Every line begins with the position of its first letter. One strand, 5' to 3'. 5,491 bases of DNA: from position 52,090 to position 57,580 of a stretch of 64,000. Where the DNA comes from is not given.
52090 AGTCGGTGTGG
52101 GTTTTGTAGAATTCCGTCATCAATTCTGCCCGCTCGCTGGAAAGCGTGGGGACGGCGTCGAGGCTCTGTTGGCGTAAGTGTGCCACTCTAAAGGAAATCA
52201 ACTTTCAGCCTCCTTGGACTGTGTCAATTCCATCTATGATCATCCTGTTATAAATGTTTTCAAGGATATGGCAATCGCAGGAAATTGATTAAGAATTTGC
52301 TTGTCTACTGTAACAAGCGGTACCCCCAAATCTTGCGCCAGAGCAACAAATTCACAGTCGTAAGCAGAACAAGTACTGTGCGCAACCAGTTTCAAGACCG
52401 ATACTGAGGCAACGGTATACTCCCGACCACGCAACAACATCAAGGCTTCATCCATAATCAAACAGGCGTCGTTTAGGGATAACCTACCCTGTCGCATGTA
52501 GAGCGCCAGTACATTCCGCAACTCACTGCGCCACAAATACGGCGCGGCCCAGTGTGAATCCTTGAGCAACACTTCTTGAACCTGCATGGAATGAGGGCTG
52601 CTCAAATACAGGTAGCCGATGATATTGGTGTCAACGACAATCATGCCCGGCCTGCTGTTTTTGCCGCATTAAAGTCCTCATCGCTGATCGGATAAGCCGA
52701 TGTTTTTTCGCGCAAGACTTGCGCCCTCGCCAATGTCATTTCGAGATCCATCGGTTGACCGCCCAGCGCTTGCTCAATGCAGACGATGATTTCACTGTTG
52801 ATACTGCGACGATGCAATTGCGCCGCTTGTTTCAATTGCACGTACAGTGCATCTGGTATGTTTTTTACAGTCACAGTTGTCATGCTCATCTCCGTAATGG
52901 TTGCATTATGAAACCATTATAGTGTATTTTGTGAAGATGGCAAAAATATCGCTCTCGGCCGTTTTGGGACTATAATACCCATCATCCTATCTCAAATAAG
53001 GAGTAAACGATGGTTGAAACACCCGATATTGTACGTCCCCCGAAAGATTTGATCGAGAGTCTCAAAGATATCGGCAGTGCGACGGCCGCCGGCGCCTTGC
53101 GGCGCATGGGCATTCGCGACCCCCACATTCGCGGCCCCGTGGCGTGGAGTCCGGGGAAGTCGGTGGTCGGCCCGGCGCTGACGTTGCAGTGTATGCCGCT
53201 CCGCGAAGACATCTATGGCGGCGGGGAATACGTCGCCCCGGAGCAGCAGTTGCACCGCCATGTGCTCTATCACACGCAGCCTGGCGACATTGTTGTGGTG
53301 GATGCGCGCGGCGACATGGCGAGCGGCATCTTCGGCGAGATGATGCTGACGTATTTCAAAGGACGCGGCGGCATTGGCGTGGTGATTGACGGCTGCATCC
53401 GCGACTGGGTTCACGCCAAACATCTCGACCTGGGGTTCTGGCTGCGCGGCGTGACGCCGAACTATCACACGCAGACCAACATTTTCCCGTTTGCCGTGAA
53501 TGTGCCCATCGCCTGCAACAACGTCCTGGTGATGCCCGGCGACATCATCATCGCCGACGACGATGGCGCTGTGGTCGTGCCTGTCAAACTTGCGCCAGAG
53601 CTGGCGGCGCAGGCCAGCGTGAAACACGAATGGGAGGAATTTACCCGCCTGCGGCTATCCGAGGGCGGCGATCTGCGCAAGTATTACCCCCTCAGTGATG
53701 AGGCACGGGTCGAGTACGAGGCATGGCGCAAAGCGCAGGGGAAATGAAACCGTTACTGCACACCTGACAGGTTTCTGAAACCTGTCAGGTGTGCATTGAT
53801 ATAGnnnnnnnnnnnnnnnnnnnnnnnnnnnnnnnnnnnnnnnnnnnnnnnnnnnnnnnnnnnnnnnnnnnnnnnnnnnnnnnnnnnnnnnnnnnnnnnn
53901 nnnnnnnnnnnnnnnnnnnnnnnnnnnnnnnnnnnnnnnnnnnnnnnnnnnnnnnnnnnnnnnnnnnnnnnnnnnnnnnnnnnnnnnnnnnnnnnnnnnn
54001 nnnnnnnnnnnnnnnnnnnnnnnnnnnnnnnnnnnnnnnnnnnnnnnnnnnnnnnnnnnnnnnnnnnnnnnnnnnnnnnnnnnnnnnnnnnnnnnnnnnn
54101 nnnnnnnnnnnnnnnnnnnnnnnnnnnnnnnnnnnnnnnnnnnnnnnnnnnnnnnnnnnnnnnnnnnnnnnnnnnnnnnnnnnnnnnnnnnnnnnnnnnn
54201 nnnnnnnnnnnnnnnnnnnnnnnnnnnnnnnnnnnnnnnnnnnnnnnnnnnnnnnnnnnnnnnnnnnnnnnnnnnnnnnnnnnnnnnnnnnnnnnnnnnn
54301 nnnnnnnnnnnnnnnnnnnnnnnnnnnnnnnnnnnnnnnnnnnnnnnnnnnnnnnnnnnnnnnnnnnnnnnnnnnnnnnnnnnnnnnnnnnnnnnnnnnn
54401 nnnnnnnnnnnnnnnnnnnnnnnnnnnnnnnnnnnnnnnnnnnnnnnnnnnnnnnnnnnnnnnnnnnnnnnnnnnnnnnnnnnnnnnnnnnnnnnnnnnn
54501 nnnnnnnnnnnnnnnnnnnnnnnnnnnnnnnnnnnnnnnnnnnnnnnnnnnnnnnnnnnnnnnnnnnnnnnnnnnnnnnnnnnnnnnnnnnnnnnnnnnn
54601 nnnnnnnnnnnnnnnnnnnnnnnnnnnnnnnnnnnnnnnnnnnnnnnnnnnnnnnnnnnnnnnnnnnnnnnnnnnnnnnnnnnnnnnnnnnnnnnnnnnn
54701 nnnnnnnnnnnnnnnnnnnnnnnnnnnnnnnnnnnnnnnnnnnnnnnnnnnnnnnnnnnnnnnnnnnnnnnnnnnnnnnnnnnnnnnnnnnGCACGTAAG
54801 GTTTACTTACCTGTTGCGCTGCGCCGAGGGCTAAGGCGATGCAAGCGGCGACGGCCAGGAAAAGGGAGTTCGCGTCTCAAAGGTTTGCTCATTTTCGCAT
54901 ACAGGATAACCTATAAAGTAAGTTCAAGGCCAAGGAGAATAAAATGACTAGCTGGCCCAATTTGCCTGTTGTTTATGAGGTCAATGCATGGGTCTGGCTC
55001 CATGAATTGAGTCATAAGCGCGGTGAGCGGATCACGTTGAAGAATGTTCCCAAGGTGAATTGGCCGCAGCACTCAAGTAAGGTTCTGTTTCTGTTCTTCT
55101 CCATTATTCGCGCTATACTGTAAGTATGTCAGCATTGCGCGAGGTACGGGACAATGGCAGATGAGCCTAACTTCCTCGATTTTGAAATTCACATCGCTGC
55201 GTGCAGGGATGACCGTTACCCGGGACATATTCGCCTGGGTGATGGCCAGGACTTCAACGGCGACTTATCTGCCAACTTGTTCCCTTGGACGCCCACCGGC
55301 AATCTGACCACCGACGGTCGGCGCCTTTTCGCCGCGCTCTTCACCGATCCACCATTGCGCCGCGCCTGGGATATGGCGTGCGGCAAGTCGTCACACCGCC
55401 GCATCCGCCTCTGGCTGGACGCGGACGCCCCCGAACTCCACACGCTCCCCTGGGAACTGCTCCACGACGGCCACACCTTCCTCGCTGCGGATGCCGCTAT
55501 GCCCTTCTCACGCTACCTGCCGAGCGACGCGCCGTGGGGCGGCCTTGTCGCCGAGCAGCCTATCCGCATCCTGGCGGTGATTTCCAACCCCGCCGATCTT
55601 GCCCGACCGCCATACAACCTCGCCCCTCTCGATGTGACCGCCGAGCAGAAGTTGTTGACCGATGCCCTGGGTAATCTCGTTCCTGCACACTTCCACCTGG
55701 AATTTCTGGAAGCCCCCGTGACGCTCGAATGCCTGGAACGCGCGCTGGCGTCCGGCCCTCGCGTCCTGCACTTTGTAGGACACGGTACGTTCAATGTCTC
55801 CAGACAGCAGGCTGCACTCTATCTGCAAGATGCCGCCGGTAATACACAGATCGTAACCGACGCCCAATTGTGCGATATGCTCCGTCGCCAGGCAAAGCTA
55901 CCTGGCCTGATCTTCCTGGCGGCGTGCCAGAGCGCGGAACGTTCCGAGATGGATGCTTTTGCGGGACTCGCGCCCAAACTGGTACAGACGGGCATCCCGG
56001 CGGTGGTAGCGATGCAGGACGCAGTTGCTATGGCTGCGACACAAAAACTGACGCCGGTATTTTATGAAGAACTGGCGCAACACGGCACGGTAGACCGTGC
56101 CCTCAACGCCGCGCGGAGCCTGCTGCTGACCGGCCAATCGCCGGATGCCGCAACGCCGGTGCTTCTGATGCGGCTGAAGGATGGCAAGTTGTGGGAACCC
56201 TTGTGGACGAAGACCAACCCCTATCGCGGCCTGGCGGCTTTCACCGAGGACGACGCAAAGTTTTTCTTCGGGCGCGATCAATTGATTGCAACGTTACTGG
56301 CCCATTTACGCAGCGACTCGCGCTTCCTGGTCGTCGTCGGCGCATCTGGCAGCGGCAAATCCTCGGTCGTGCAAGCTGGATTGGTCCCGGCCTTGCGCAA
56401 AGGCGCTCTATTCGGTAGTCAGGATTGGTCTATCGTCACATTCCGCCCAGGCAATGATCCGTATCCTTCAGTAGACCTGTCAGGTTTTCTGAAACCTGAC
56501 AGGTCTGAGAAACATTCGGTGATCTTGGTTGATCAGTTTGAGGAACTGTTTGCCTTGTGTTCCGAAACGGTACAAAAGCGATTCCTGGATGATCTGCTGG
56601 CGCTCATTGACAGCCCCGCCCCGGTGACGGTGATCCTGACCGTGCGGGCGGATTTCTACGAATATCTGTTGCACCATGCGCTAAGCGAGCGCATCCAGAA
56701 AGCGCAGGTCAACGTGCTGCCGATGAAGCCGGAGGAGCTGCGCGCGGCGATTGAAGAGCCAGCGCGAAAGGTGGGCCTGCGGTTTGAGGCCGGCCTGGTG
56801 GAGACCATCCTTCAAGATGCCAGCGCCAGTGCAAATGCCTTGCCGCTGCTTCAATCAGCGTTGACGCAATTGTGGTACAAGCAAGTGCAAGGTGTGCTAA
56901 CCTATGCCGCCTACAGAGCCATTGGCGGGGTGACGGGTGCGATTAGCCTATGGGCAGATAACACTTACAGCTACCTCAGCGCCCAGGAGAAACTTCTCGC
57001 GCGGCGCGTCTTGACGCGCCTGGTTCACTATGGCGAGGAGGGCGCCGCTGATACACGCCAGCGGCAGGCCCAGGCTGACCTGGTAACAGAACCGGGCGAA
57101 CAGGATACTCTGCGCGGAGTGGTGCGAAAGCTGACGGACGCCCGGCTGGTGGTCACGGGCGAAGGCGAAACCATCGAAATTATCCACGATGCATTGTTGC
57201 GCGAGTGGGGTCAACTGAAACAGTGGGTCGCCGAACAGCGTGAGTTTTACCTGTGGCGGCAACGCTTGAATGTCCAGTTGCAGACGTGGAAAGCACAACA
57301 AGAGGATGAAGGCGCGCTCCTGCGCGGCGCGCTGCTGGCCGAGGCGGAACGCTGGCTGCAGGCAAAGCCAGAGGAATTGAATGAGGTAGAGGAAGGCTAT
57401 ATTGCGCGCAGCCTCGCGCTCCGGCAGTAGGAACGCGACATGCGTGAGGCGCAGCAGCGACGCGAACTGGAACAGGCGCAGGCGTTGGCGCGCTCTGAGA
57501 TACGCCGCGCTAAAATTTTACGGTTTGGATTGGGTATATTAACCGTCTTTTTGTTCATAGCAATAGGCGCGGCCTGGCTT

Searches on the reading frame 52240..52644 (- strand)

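Call 50: search_protein_families(library=pfam, proteins=[window:52240-52644:-])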
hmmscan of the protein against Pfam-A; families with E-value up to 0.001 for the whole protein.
window:52240-52644:- (134 aa): 1 family
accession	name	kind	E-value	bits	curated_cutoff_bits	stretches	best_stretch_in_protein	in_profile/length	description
PF01850.27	PIN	-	1.3e-08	35.9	23.6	1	2-117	1-114/120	PIN domain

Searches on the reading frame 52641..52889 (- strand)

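Call 50: search_protein_families(library=pfam, proteins=[window:52641-52889:-])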
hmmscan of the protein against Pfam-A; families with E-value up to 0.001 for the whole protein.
window:52641-52889:- (82 aa): 2 families
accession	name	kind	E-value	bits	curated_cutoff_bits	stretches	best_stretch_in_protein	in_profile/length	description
PF22513.2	FitA-like_RHH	-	7.8e-10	39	27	1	5-42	2-39/39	Antitoxin FitA-like, ribbon-helix-helix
PF03869.20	Arc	-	1.8e-05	24.9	20.4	1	14-42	14-42/50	Arc-like DNA binding domain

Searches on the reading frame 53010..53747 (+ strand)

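Call 50: search_protein_families(library=pfam, proteins=[window:53010-53747:+])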
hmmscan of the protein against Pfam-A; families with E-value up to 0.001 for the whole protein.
window:53010-53747:+ (245 aa): 1 family
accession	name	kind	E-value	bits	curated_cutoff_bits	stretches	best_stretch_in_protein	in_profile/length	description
PF03737.21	RraA-like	-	4.8e-32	111.7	24.5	1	30-189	8-152/152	Aldolase/RraA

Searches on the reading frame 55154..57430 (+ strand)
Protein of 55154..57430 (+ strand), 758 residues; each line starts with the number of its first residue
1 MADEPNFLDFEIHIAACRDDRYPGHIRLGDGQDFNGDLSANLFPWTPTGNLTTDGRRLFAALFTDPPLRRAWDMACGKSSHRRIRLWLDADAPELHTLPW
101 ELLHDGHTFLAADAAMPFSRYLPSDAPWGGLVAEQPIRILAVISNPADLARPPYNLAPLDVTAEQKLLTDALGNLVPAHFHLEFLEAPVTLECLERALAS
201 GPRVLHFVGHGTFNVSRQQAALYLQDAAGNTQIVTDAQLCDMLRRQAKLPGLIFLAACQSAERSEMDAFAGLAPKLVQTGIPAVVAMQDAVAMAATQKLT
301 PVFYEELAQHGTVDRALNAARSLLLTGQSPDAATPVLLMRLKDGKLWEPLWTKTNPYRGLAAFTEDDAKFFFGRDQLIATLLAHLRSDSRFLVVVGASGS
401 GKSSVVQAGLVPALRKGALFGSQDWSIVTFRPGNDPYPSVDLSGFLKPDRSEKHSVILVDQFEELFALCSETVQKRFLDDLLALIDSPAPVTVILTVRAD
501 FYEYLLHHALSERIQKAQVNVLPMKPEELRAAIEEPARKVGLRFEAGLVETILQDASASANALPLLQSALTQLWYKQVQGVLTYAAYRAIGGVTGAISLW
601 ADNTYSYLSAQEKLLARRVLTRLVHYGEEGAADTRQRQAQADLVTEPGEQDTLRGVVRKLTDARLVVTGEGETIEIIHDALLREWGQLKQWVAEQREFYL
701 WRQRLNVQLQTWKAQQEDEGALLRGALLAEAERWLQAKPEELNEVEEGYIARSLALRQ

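Call 51: search_protein_families(library=pfam, proteins=[window:55154-57430:+])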
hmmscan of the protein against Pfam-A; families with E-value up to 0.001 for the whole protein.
window:55154-57430:+ (758 aa): 6 families
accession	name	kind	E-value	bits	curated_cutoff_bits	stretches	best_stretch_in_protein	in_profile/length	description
PF20703.3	nSTAND1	-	5e-112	375.7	27.1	1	356-719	1-378/379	Novel STAND NTPase 1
PF12770.12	CHAT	-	4.5e-37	128.5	24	1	55-331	4-273/289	CHAT domain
PF13191.12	AAA_16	-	1.2e-06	29.6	32.6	1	371-422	2-57/167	AAA ATPase domain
PF01364.23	Peptidase_C25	-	0.00019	21.3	23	1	194-326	222-347/374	Peptidase family C25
PF25201.1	nSTAND6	-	0.00056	20.4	27.7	0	372-408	2-37/148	Novel STAND NTPase 6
PF13401.12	AAA_22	-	0.00063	20.5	27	0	387-407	3-23/130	AAA domain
